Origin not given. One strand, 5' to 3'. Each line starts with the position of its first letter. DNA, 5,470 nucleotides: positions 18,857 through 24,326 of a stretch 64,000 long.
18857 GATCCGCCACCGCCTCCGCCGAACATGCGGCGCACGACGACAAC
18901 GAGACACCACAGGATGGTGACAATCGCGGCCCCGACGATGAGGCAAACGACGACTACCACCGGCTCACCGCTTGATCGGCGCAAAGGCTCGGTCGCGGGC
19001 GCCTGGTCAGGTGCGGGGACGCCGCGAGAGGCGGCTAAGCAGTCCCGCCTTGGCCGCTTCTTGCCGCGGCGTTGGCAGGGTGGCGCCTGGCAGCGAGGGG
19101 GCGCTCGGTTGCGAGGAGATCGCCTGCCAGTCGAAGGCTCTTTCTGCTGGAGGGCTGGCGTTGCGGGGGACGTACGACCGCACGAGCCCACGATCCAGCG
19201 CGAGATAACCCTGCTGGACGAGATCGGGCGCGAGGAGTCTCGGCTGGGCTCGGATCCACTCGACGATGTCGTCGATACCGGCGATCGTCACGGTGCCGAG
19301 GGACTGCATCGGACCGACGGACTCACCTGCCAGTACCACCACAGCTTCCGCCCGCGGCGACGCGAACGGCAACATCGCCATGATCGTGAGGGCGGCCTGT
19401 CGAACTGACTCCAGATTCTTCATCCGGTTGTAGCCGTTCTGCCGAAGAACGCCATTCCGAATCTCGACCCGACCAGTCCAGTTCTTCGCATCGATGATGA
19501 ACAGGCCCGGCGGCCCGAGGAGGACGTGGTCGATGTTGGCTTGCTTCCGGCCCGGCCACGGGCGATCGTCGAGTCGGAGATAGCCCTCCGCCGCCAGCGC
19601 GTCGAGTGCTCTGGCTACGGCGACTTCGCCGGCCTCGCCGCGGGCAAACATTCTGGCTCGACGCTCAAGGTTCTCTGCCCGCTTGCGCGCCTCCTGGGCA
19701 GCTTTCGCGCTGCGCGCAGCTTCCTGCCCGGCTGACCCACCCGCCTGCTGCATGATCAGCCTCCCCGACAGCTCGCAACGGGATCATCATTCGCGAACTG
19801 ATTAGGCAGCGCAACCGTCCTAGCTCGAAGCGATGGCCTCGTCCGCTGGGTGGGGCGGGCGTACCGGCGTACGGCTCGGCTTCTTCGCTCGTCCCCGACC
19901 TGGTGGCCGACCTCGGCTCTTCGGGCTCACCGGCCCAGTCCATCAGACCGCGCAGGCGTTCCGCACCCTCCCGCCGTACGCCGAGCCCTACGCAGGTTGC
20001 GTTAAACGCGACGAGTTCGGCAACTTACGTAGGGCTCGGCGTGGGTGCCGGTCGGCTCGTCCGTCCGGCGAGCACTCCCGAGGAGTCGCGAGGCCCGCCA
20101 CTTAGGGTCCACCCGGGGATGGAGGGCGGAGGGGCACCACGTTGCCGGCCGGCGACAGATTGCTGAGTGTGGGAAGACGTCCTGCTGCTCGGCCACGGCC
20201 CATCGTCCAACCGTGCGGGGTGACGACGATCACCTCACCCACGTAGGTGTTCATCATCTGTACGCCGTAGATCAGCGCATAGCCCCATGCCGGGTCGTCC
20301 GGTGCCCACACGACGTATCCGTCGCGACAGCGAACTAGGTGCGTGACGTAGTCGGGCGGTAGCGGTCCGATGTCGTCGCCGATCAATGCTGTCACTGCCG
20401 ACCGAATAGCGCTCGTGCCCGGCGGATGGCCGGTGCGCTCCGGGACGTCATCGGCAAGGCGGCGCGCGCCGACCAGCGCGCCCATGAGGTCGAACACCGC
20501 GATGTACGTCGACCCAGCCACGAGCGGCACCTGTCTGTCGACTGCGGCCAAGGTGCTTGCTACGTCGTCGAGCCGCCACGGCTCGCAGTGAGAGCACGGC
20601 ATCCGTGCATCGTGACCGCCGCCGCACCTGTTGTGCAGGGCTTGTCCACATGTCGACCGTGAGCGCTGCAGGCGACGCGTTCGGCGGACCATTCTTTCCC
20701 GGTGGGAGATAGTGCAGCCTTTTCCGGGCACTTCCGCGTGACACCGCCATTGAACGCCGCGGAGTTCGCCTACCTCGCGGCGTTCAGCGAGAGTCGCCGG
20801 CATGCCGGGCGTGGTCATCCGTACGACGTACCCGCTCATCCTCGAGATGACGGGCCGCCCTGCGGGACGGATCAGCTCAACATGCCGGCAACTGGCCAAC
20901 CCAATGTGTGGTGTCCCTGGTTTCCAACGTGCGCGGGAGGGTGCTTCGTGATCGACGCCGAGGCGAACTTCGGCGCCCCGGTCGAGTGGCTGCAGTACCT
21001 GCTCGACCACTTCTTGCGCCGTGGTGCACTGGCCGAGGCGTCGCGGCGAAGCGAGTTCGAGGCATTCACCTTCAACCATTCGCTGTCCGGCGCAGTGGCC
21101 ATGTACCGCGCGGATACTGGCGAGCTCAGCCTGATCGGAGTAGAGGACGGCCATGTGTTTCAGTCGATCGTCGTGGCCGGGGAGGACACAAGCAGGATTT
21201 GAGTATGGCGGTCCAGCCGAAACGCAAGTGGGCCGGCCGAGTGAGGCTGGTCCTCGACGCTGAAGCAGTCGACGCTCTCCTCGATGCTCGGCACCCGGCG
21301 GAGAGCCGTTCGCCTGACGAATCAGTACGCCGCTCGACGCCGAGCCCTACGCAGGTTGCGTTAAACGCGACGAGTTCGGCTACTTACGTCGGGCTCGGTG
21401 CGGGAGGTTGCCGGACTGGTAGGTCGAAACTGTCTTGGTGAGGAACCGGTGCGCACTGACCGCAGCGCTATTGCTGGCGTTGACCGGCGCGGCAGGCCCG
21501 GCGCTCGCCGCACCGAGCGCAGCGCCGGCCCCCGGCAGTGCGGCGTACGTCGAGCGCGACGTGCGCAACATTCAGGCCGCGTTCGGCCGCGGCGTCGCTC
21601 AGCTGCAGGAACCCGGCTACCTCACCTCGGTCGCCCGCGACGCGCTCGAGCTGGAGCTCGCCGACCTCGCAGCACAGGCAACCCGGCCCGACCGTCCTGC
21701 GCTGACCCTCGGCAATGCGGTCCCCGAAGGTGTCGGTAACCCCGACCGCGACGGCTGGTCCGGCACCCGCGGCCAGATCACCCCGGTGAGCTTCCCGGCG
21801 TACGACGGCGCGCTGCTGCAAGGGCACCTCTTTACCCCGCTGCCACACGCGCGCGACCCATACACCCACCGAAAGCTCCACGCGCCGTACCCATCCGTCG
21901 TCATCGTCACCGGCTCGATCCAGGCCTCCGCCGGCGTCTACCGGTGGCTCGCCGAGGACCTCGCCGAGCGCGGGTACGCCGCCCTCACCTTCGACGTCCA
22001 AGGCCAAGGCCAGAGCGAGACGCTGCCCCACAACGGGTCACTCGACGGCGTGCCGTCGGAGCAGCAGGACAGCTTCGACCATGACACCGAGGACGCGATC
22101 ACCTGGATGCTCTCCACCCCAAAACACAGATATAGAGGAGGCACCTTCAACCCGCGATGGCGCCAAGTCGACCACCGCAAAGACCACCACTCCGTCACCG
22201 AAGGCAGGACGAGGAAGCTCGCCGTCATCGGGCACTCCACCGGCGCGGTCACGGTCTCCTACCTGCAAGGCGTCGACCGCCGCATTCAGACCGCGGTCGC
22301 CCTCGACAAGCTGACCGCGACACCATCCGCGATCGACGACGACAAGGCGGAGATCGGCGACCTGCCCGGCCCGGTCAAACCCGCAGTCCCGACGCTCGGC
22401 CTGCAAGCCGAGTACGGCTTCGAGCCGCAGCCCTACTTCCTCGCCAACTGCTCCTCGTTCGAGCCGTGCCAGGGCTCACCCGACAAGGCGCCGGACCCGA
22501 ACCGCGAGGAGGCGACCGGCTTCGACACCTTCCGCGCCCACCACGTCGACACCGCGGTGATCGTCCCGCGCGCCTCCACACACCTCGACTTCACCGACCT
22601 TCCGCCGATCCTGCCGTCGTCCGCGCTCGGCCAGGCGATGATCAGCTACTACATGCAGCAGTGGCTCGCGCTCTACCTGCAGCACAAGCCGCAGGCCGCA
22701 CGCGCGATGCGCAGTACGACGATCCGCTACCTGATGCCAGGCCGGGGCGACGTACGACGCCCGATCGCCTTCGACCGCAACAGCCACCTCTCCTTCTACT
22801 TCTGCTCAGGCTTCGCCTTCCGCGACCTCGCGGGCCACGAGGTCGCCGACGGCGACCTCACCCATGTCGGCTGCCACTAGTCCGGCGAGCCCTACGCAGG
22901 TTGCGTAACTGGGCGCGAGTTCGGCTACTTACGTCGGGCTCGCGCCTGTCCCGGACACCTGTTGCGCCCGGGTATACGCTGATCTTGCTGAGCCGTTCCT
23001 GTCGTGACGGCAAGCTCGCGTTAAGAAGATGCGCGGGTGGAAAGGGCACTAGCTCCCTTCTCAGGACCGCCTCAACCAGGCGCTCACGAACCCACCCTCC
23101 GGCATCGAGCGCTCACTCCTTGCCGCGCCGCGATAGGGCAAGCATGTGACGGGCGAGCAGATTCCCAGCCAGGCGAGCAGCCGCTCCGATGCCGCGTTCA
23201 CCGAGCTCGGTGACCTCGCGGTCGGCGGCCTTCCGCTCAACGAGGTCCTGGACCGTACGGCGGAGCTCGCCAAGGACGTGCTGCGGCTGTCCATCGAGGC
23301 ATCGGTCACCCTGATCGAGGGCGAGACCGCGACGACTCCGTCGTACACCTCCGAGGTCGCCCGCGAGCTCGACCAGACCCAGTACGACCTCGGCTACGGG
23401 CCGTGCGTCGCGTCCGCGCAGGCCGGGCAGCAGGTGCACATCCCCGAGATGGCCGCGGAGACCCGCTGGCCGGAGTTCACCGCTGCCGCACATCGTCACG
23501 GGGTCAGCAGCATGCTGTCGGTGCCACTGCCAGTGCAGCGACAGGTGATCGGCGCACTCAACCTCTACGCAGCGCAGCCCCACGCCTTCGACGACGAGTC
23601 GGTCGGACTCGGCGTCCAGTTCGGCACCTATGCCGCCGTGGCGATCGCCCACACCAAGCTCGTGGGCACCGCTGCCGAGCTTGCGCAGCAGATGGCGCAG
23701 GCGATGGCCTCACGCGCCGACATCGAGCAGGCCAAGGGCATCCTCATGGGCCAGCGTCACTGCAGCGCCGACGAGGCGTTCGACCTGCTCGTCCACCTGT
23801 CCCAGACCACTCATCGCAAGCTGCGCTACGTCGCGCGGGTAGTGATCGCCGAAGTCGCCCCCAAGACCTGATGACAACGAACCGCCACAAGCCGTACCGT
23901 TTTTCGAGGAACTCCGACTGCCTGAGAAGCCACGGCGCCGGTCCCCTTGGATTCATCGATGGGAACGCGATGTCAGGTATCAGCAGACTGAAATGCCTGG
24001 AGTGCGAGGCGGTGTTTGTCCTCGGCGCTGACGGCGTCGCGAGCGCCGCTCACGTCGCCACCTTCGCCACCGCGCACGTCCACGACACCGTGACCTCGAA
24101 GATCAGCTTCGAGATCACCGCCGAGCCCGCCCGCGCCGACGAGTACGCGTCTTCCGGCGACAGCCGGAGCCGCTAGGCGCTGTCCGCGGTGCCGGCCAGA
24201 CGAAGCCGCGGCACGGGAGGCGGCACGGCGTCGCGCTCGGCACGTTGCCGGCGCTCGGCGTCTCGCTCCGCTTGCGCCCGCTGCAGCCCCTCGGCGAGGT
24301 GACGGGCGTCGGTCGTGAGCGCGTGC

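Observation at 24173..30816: Three paralogous coiled-coil genes, two carrying SF2 helicase cores with complementary motif decay, plus an embedded FKBP lipoprotein: best candidate for an undescribed system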

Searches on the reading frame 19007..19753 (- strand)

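Call 10: search_protein_families(library=pfam, proteins=[window:19007-19753:-], max_evalue=0.001)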
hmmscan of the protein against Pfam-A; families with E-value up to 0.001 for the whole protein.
window:19007-19753:- (248 aa): 1 family
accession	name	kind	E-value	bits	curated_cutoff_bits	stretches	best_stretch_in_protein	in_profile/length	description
PF08378.17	NERD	-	7.2e-15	55.9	22.1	1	38-140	1-109/111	Nuclease-related domain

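Call 21: search_protein_families(library=padloc, proteins=[window:19007-19753:-], max_evalue=0.01)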
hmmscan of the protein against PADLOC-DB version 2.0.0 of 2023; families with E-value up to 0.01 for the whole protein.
window:19007-19753:- (248 aa): 0 families

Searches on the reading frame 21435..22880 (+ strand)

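Call 10: search_protein_families(library=pfam, proteins=[window:21435-22880:+], max_evalue=0.001)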
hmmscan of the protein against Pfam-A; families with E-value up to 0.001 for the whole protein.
window:21435-22880:+ (481 aa): 2 families
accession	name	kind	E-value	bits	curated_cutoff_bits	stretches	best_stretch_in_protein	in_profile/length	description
PF12146.15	Hydrolase_4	-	3.6e-08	33.4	27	1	154-277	6-93/239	Serine aminopeptidase, S33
PF00561.26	Abhydrolase_1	-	1e-05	25.8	25.8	1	153-297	1-106/245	alpha/beta hydrolase fold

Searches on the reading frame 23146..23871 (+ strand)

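Call 21: search_protein_families(library=padloc, proteins=[window:23146-23871:+], max_evalue=0.01)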
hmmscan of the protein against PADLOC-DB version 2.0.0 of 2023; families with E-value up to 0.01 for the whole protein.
window:23146-23871:+ (241 aa): 0 families

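Call 22: search_protein_families(library=pfam, proteins=[window:23146-23871:+], max_evalue=0.001)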
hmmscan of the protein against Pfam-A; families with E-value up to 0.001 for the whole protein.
window:23146-23871:+ (241 aa): 4 families
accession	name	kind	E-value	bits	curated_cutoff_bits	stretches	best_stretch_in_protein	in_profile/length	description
PF03861.19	ANTAR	-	5.9e-19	68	27.3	1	181-234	1-54/54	ANTAR domain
PF13185.12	GAF_2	-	6e-15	56.1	28.6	1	30-168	3-136/136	GAF domain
PF01590.32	GAF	-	4.3e-11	43.9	22.4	1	31-167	2-133/133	GAF domain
PF13492.12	GAF_3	-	4.1e-06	27.7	27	1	91-169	60-129/129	GAF domain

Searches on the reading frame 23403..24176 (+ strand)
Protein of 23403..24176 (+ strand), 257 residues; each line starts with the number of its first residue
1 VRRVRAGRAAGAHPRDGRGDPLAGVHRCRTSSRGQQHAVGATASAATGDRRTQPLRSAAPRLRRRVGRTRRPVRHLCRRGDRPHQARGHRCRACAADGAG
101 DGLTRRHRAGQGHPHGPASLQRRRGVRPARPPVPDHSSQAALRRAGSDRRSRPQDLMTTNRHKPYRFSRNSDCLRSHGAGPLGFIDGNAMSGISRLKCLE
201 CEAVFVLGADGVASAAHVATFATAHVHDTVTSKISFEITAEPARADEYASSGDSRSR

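Call 10: search_protein_families(library=pfam, proteins=[window:23403-24176:+], max_evalue=0.001)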
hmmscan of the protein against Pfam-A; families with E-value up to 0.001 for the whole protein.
window:23403-24176:+ (257 aa): 0 families
